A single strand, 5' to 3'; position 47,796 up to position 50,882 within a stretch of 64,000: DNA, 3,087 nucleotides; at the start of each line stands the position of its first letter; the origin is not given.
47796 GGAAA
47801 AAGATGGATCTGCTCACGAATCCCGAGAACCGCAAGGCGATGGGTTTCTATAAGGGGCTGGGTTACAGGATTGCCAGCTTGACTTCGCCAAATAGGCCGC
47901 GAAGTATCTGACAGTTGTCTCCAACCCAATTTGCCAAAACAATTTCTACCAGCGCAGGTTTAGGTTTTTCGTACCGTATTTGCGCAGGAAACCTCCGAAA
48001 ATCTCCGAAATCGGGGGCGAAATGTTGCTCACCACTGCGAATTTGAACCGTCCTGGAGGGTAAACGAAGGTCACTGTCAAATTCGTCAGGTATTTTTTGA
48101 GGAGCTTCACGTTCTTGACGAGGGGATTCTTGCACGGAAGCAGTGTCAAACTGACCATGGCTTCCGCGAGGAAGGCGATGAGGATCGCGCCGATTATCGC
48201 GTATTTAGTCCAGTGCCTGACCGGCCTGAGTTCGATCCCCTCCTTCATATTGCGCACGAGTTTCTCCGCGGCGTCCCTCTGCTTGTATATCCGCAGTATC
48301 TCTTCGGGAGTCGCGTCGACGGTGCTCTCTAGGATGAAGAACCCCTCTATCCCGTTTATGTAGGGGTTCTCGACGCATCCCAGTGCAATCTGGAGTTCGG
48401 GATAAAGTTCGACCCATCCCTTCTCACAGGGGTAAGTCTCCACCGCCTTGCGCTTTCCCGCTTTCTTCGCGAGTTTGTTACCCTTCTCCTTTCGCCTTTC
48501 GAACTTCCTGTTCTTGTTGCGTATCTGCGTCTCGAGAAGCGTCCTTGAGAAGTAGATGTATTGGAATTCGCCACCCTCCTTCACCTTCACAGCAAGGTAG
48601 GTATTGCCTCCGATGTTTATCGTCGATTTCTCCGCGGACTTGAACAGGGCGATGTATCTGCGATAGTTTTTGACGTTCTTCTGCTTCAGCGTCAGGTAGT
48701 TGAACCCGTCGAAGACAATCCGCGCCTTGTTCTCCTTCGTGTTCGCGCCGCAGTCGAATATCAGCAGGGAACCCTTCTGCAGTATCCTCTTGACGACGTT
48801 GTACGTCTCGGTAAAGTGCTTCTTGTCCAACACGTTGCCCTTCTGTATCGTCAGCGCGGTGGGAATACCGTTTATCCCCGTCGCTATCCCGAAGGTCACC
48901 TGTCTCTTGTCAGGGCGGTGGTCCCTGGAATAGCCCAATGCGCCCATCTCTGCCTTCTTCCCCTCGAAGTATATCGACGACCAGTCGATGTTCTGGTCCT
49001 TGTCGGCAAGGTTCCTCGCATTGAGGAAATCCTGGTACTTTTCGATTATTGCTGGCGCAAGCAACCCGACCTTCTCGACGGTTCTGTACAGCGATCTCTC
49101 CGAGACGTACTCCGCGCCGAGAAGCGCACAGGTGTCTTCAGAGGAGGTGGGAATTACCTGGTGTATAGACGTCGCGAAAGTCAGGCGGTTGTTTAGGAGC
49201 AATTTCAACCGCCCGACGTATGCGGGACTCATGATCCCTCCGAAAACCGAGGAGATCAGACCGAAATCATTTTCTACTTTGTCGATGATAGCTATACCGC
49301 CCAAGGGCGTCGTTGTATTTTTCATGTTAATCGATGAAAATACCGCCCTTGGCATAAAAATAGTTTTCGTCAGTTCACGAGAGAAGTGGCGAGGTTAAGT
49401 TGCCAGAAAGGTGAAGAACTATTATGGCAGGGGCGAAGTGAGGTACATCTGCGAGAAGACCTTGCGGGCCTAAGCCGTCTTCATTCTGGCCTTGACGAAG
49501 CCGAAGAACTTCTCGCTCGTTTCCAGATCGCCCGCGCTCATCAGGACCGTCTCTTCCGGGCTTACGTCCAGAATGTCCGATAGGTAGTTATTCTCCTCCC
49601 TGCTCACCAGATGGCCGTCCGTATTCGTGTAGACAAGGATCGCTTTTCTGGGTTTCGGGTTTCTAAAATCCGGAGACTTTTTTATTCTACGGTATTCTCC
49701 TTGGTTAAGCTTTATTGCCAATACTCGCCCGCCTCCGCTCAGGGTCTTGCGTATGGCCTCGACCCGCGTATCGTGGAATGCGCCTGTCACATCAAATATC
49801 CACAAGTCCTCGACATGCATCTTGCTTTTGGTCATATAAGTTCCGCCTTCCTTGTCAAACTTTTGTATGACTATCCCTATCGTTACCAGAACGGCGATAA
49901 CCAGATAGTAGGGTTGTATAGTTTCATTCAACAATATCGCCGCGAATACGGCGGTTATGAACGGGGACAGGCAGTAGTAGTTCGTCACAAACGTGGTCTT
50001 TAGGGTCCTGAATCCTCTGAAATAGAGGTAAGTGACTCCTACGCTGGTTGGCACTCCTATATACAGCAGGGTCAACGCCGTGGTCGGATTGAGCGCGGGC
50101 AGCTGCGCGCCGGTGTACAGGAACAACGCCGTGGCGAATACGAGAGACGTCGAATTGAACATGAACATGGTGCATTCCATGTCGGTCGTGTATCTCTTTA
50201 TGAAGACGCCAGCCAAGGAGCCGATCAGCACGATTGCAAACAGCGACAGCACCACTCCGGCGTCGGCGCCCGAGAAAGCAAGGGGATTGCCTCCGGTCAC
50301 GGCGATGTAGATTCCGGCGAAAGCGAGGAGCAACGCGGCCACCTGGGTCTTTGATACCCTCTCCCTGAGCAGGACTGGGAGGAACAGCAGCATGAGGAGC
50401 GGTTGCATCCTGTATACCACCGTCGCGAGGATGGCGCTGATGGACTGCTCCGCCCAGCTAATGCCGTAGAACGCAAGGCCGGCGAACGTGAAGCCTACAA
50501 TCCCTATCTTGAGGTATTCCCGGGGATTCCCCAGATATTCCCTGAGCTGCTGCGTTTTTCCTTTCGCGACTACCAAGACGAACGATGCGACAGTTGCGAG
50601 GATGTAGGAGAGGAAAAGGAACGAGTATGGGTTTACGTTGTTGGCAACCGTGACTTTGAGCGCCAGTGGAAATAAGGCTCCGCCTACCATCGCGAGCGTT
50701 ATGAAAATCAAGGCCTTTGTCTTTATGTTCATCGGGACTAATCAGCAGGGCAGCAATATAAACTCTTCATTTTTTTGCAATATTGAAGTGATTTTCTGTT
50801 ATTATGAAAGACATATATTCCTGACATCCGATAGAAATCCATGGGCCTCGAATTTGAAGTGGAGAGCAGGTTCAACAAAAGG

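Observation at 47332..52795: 5.4-kb lower-GC accessory segment bracketed by 48-bp direct repeats derived from the 3' end of a host gene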

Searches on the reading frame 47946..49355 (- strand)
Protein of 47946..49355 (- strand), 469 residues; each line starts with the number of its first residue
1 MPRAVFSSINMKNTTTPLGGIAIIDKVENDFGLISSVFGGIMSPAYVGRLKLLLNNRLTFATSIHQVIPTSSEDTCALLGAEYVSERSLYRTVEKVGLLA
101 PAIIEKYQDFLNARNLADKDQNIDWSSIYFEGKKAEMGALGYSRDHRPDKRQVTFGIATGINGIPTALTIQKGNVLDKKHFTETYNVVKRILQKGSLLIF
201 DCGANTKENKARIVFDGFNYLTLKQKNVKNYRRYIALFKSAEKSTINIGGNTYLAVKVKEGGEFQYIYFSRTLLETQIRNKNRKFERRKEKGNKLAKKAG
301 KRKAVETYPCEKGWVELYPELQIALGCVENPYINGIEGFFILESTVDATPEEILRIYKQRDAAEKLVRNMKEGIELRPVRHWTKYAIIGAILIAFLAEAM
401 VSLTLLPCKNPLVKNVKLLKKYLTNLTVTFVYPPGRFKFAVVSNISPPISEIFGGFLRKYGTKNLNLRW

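Call 8: search_protein_families(library=pfam, proteins=[window:47946-49355:-], max_evalue=0.01)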
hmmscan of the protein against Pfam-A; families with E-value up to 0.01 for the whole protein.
window:47946-49355:- (469 aa): 1 family
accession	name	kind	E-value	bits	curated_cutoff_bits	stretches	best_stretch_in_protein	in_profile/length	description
PF01609.27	DDE_Tnp_1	-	3.3e-06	27.5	23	1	123-378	9-178/200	Transposase DDE domain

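Call 46: search_protein_families(library=ncbifam, proteins=[window:47946-49355:-], max_evalue=0.001)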
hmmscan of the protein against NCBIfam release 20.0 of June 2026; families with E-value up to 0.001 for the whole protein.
window:47946-49355:- (469 aa): 2 families
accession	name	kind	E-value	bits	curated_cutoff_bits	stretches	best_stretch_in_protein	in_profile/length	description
NF033559.2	transpos_IS1634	equivalog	7.8e-44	150.5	100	1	62-453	73-476/483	IS1634 family transposase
NF049999.1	transpos_IS701_3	equivalog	0.00078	18.4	170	0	341-404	297-360/412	IS701 family transposase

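Call 74: search_protein_families(library=phrogs, proteins=[window:47946-49355:-], max_evalue=0.001)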
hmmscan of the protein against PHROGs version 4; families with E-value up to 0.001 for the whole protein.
window:47946-49355:- (469 aa): 0 families

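Call 82: find_related_loci(query=window:47946-49355:-, collection=viral_contigs, flank=3000)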
Query window:47946-49355:- (469 aa) in viral_contigs; peptide patterns used: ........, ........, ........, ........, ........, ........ (x = any residue, [..] = any of these).
5 stretches matched a pattern, but none encodes a relative of the query by tblastn (E <= 1e-3).

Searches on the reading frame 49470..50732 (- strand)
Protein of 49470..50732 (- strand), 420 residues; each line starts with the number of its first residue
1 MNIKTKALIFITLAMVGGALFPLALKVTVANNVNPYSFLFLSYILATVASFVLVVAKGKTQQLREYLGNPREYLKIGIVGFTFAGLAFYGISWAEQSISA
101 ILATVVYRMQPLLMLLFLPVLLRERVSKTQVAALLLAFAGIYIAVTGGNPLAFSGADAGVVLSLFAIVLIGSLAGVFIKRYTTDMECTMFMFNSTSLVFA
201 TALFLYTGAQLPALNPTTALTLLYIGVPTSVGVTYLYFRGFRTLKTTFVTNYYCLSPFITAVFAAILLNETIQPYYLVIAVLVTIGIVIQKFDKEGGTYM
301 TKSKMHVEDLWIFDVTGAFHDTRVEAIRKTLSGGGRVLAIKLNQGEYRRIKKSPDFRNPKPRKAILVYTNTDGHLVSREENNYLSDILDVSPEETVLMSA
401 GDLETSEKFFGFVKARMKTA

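Call 8: search_protein_families(library=pfam, proteins=[window:49470-50732:-], max_evalue=0.01)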
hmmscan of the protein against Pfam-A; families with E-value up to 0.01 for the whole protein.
window:49470-50732:- (420 aa): 1 family
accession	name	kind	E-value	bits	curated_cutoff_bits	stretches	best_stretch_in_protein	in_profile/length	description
PF00892.27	EamA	-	2.8e-27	96.1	28.2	2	6-145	2-134/135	EamA-like transporter family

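Call 40: find_homologous_proteins(query=window:49470-50732:-, max_evalue=1e-8)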
Query window:49470-50732:- (420 aa): 82 proteins with E <= 1e-8 among 8000 candidates.
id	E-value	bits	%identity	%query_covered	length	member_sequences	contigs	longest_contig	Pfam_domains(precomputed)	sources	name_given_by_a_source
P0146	8.9e-268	906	100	100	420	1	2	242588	PF00892.27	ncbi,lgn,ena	-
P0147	1.7e-223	760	85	100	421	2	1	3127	PF00892.27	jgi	jgi:drug/metabolite transporter (DMT)-like permease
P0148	6.5e-169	580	66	100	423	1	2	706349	PF00892.27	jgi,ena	jgi:drug/metabolite transporter (DMT)-like permease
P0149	3.4e-164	565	63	100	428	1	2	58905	PF00892.27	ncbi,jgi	jgi:drug/metabolite transporter (DMT)-like permease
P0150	1.1e-162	560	64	100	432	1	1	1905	PF00892.27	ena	-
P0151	1.2e-161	556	63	100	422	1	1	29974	PF00892.27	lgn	-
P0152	2.4e-158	545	63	100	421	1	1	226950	PF00892.27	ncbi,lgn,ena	-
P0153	3.3e-153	528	61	100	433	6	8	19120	PF00892.27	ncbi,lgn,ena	-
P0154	3.4e-153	528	62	98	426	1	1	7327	PF00892.27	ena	-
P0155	4.3e-153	528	62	98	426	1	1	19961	PF00892.27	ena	-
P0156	3.8e-146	505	60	98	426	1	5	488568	PF00892.27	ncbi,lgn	-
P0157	4.6e-144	498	58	100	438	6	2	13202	PF00892.27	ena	-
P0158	1.4e-142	493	59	98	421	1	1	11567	PF00892.27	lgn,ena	-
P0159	3.6e-140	486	59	98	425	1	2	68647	PF00892.27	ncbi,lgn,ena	-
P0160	4.9e-132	459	55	99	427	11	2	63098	PF00892.27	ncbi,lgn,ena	-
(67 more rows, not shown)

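Call 41: find_encoding_contigs(protein=P0147, flank=10000, max_places=3)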
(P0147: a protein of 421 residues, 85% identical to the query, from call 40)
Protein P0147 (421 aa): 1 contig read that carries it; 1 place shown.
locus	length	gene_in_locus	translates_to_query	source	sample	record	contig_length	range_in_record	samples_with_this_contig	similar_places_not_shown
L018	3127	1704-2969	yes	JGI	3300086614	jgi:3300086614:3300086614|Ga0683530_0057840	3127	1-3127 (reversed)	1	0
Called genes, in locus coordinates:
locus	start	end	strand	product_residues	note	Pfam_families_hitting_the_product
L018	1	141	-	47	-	?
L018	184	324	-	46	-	-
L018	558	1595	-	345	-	PF01022:HTH_5 (faint), PF01047:MarR (faint), PF01978:TrmB (faint), PF08279:HTH_11, PF09339:HTH_IclR (faint), PF13404:HTH_AsnC-type, PF13412:HTH_24, PF13412:HTH_24 (weak), +7 more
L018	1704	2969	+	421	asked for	PF00892:EamA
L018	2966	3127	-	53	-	?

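Call 42: find_encoding_contigs(protein=P0148, flank=10000, max_places=3)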
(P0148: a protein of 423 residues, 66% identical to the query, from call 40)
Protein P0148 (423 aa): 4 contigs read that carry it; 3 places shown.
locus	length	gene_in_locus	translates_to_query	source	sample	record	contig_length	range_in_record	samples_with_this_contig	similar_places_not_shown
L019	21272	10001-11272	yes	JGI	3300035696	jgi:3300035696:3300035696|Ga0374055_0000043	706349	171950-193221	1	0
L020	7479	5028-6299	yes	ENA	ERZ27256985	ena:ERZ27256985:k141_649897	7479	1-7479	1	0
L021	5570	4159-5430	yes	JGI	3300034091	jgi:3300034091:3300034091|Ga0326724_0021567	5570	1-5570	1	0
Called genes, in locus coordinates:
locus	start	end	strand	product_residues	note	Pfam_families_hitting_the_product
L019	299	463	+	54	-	-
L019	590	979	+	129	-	PF01451:LMWPc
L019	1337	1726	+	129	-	-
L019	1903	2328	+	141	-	-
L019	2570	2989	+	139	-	-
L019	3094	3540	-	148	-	-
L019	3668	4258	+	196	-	PF00300:His_Phos_1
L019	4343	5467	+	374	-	PF03193:RsgA_GTPase (faint), PF00009:GTP_EFTU (faint), PF01926:MMR_HSR1, PF02421:FeoB_N, PF16897:MMR_HSR1_Xtn, PF02824:TGS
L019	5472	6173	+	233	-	PF01904:DUF72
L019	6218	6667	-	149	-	-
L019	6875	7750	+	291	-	PF13385:Laminin_G_3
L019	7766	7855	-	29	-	-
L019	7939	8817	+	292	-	PF13385:Laminin_G_3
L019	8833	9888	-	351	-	PF01022:HTH_5 (faint), PF01047:MarR (faint), PF01325:Fe_dep_repress (faint), PF08279:HTH_11, PF13404:HTH_AsnC-type, PF13412:HTH_24, PF13404:HTH_AsnC-type (weak), PF13412:HTH_24, +8 more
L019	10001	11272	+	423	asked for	PF00892:EamA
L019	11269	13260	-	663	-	PF00133:tRNA-synt_1, PF01406:tRNA-synt_1e, PF09334:tRNA-synt_1g, PF00133:tRNA-synt_1, PF00583:Acetyltransf_1, PF13508:Acetyltransf_7, PF13673:Acetyltransf_10, PF08445:FR47 (weak)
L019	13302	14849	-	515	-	-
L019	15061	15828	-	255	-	PF08843:AbiEii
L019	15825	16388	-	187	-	-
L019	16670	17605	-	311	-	PF02661:Fic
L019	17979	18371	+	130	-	-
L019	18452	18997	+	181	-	PF13302:Acetyltransf_3, PF13420:Acetyltransf_4, PF00583:Acetyltransf_1, PF13673:Acetyltransf_10, PF13508:Acetyltransf_7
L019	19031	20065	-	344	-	PF00579:tRNA-synt_1b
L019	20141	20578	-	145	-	PF00293:NUDIX, PF14815:NUDIX_4 (weak)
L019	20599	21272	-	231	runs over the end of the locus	PF08713:DNA_alkylation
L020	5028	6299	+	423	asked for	PF00892:EamA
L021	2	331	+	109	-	?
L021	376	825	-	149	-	-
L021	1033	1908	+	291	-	PF13385:Laminin_G_3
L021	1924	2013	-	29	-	-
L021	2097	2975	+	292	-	PF13385:Laminin_G_3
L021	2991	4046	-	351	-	PF01022:HTH_5 (faint), PF01047:MarR (faint), PF01325:Fe_dep_repress (faint), PF08279:HTH_11, PF13404:HTH_AsnC-type, PF13412:HTH_24, PF13404:HTH_AsnC-type (weak), PF13412:HTH_24, +8 more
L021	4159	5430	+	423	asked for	PF00892:EamA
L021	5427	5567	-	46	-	-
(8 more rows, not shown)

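Call 46: search_protein_families(library=ncbifam, proteins=[L019:11269-13260:-], max_evalue=0.001)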
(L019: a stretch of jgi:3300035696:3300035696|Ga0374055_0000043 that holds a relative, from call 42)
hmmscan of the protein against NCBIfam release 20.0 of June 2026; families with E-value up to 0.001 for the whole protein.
L019:11269-13260:- (663 aa): 29 families (the best 25 are shown)
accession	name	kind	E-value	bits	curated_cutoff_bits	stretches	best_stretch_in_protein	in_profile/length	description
NF008900.0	PRK12267.1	equivalog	2.5e-193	644.1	598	1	4-548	3-573/648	methionine--tRNA ligase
TIGR00398.1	metG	equivalog_domain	1.2e-150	502.7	336.35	1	7-487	1-529/530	methionine--tRNA ligase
NF008860.0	PRK11893.2-2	equivalog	1.5e-101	341.2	761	3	7-137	3-134/583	methionine--tRNA ligase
NF001100.0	PRK00133.1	equivalog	9.2e-96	321.9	587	2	157-495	186-539/676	methionine--tRNA ligase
NF009687.0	PRK13208.1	equivalog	4.4e-32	111.1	738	2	5-141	38-189/801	valine--tRNA ligase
TIGR00422.1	valS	equivalog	9.4e-30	103.3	612.1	2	227-461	454-702/863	valine--tRNA ligase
TIGR00396.1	leuS_bact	equivalog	2.5e-27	95.4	548.4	2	4-174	28-202/843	leucine--tRNA ligase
NF004349.1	PRK05729.1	equivalog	7.4e-25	87.3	704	2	227-459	444-684/860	valine--tRNA ligase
NF008957.0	PRK12300.1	subfamily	2e-23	82.3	677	2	4-73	31-100/946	leucine--tRNA ligase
TIGR00392.1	ileS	equivalog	2.2e-21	75.8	621.4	2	223-353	535-666/861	isoleucine--tRNA ligase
TIGR00395.1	leuS_arch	equivalog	3.9e-19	68.2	648.5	2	244-476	566-793/938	leucine--tRNA ligase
NF000540.1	alt_ValS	exception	6e-19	67.5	900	2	6-64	34-92/827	valine--tRNA ligase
TIGR00435.1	cysS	equivalog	4e-18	65.8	340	2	280-423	249-390/466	cysteine--tRNA ligase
NF008859.0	PRK11893.2-1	equivalog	4.3e-18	65.5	553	2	6-152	3-150/498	methionine--tRNA ligase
NF011492.0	PRK14900.1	equivalog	6.5e-14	50.8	1783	2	7-56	44-93/1044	valine--tRNA ligase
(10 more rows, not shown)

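Call 74: search_protein_families(library=phrogs, proteins=[window:49470-50732:-], max_evalue=0.001)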
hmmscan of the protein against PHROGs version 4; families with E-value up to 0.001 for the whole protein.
window:49470-50732:- (420 aa): 2 families
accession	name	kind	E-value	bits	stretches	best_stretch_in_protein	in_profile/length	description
phrog_17492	-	unknown function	1.3e-17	65.1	1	39-291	38-288/310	-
phrog_18638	-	unknown function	5e-10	40.3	2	2-252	2-243/294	-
